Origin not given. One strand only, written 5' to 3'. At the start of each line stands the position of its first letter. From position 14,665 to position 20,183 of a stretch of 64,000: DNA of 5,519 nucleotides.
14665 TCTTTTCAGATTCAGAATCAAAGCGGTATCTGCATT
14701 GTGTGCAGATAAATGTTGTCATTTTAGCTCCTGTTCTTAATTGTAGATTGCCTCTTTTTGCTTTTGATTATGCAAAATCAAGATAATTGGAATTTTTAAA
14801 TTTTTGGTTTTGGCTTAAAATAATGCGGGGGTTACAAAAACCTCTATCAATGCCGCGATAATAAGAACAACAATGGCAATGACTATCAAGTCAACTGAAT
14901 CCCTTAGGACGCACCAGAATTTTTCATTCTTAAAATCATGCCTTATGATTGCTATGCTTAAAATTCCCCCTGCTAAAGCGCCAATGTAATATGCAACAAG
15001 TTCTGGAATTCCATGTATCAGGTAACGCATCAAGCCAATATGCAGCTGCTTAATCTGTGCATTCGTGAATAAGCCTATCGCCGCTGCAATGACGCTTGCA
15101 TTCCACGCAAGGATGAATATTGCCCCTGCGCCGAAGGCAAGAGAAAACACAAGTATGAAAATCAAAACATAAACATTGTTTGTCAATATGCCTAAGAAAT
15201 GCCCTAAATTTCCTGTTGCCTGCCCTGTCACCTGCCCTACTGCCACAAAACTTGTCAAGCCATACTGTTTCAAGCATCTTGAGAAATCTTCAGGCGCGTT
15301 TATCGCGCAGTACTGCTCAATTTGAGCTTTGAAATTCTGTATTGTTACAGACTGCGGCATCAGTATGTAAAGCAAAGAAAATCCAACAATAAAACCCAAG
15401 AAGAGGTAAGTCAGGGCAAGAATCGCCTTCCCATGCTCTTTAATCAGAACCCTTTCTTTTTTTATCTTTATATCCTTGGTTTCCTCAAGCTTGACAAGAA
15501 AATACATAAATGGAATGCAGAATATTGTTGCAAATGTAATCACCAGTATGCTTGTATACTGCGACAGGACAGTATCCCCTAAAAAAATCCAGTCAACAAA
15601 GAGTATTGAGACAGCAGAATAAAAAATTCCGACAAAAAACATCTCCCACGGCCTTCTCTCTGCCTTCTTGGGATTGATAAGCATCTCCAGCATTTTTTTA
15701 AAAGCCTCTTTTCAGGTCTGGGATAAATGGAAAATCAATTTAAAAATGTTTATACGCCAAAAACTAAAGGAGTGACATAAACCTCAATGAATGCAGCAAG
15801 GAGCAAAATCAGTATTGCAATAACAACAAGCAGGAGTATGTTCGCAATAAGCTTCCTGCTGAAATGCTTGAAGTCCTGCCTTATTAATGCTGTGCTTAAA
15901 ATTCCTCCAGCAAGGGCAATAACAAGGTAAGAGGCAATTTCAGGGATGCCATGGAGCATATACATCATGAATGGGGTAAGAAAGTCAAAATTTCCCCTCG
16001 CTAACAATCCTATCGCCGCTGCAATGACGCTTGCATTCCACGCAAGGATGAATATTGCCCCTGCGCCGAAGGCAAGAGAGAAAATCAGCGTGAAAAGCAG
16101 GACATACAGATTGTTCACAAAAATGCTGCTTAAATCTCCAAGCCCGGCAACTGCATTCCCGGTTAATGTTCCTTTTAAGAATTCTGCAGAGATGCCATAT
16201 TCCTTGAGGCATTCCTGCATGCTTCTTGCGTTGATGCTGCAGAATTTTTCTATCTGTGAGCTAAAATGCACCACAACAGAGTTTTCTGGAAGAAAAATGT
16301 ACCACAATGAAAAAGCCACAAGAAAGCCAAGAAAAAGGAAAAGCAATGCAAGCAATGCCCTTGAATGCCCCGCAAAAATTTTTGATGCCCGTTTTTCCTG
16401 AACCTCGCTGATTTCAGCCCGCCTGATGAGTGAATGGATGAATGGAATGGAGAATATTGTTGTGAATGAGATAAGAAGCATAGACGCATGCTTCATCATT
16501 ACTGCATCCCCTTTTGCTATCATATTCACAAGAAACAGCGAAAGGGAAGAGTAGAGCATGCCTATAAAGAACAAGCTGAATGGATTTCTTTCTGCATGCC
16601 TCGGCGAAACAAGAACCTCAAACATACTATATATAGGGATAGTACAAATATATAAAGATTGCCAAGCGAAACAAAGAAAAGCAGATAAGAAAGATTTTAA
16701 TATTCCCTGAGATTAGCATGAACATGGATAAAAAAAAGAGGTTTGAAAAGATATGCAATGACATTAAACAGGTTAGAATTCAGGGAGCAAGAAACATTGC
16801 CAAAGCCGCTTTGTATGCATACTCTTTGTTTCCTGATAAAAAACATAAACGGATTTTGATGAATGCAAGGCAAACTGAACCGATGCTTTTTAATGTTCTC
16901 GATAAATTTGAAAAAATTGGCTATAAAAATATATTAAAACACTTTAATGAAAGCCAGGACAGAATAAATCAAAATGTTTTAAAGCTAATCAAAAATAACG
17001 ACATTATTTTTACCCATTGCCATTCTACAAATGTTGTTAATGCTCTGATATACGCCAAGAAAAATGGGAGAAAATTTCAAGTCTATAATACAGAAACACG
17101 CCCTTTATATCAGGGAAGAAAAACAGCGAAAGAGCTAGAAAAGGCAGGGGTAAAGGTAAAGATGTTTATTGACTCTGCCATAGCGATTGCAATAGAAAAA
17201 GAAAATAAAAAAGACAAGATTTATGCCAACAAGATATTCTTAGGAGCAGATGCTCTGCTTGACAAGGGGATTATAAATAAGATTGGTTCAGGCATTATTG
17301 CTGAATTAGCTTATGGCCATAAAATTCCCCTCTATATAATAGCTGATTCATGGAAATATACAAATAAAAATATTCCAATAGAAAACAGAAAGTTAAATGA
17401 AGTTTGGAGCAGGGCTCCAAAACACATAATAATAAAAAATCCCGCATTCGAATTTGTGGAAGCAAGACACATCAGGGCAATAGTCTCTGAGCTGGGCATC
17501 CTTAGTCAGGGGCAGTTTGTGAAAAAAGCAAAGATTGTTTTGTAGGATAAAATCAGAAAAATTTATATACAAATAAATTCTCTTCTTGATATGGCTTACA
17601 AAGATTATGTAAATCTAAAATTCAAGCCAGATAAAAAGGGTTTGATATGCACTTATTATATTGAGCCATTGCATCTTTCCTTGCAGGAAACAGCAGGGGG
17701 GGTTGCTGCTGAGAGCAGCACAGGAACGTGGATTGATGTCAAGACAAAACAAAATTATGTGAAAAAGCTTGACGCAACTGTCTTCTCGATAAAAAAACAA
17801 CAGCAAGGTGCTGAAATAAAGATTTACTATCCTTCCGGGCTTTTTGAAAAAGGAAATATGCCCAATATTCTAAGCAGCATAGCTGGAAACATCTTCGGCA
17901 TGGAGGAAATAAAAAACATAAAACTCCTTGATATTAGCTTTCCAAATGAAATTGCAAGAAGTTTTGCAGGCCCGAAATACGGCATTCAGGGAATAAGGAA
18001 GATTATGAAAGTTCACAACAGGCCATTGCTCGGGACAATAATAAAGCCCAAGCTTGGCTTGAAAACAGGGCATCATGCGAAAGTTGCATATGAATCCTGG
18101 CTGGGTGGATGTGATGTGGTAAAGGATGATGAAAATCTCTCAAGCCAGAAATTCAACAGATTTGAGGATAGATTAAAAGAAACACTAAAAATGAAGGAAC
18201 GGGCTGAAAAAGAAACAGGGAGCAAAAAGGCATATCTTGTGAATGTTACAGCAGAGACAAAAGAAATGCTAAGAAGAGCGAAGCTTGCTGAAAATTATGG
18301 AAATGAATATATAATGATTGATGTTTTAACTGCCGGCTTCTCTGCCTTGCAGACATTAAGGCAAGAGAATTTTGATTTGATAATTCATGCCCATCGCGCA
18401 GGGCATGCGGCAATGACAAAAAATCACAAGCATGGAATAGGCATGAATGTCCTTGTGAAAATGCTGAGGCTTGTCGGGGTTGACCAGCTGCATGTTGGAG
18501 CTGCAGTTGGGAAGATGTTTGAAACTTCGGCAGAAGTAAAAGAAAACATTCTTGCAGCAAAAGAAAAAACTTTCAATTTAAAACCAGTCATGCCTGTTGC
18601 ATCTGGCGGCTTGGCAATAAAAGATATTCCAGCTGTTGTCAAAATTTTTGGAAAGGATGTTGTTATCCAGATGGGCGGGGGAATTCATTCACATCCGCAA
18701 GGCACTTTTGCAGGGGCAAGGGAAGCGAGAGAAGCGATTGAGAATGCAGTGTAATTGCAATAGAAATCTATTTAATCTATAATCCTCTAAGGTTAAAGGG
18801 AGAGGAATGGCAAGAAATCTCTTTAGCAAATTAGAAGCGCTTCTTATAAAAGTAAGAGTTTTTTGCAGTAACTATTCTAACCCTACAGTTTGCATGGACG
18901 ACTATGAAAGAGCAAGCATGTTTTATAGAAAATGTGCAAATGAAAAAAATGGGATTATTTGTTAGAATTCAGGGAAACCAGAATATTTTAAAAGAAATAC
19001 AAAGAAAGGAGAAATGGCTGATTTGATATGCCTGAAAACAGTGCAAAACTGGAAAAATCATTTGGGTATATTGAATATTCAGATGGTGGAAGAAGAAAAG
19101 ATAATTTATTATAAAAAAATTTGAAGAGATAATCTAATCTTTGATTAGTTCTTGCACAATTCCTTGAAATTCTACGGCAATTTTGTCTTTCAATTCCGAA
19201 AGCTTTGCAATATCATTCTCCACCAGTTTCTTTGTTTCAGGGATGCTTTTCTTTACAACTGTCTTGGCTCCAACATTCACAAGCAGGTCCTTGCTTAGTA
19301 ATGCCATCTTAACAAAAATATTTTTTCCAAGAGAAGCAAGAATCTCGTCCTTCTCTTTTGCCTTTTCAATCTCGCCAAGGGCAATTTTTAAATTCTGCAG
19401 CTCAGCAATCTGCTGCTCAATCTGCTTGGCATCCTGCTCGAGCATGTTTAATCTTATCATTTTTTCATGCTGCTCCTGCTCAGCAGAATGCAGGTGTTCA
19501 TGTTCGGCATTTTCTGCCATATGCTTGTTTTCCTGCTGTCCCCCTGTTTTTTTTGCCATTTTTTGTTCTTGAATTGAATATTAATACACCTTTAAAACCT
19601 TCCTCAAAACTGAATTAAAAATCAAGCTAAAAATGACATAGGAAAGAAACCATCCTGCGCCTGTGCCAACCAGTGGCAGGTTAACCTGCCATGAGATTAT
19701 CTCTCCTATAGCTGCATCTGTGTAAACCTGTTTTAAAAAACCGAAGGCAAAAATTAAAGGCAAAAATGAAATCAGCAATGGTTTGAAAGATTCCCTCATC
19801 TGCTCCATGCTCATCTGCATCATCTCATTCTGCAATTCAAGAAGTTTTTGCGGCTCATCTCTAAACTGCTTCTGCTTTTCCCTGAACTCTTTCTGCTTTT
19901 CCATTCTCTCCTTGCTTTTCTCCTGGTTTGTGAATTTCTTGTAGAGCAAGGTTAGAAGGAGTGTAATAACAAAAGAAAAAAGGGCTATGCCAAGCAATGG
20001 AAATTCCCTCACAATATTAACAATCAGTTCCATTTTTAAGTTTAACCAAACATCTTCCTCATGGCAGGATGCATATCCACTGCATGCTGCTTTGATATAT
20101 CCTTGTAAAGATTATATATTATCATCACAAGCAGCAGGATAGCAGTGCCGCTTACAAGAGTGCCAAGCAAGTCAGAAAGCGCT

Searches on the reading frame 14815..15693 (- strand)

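Call 51: search_protein_families(library=pfam, proteins=[window:14815-15693:-], max_evalue=0.001)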
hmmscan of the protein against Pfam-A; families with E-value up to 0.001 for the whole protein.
window:14815-15693:- (292 aa): 1 family
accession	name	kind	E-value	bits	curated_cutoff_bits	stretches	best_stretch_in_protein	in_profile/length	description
PF01944.22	SpoIIM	-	1e-14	55.2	26.9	1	98-289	6-163/163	Stage II sporulation protein M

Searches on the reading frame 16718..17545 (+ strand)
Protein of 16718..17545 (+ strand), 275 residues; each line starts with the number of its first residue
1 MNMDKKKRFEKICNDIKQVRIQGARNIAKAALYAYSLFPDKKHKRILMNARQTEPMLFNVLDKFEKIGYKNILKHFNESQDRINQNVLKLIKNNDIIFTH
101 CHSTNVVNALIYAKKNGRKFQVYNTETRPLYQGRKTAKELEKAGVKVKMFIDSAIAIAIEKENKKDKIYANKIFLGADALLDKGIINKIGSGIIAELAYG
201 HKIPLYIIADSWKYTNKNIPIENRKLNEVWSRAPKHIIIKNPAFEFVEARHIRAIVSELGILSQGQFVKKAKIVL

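Call 51: search_protein_families(library=pfam, proteins=[window:16718-17545:+], max_evalue=0.001)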
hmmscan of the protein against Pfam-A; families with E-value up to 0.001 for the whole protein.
window:16718-17545:+ (275 aa): 1 family
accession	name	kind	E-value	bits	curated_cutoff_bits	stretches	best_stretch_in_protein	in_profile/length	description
PF01008.23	IF-2B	-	7.3e-41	140.7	22.4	1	70-262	83-278/280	Initiation factor 2 subunit family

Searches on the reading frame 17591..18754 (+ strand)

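Call 51: search_protein_families(library=pfam, proteins=[window:17591-18754:+], max_evalue=0.001)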
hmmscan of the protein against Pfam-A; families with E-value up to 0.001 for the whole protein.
window:17591-18754:+ (387 aa): 2 families
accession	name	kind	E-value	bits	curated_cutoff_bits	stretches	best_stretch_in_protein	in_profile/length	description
PF00016.26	RuBisCO_large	-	5.8e-73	246.2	30.1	1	131-385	1-275/299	Ribulose bisphosphate carboxylase large chain, catalytic domain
PF02788.21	RuBisCO_large_N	-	1e-37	129.4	20.7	1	5-120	1-119/120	Ribulose bisphosphate carboxylase large chain, N-terminal domain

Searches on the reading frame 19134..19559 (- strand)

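Call 77: search_protein_families(library=pfam, proteins=[window:19134-19559:-], max_evalue=0.0001)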
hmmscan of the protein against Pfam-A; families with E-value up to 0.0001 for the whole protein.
window:19134-19559:- (141 aa): 1 family
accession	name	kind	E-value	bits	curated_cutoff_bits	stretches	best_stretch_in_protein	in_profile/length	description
PF02996.22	Prefoldin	-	2.9e-11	43.8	23.2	1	37-131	5-100/120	Prefoldin subunit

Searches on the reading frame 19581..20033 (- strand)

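Call 77: search_protein_families(library=pfam, proteins=[window:19581-20033:-], max_evalue=0.0001)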
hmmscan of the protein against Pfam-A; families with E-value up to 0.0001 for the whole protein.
window:19581-20033:- (150 aa): 1 family
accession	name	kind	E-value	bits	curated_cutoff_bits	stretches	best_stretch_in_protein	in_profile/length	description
PF01956.21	EMC3_TMCO1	-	6.6e-07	29.7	27.1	1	15-148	18-166/169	Integral membrane protein EMC3/TMCO1-like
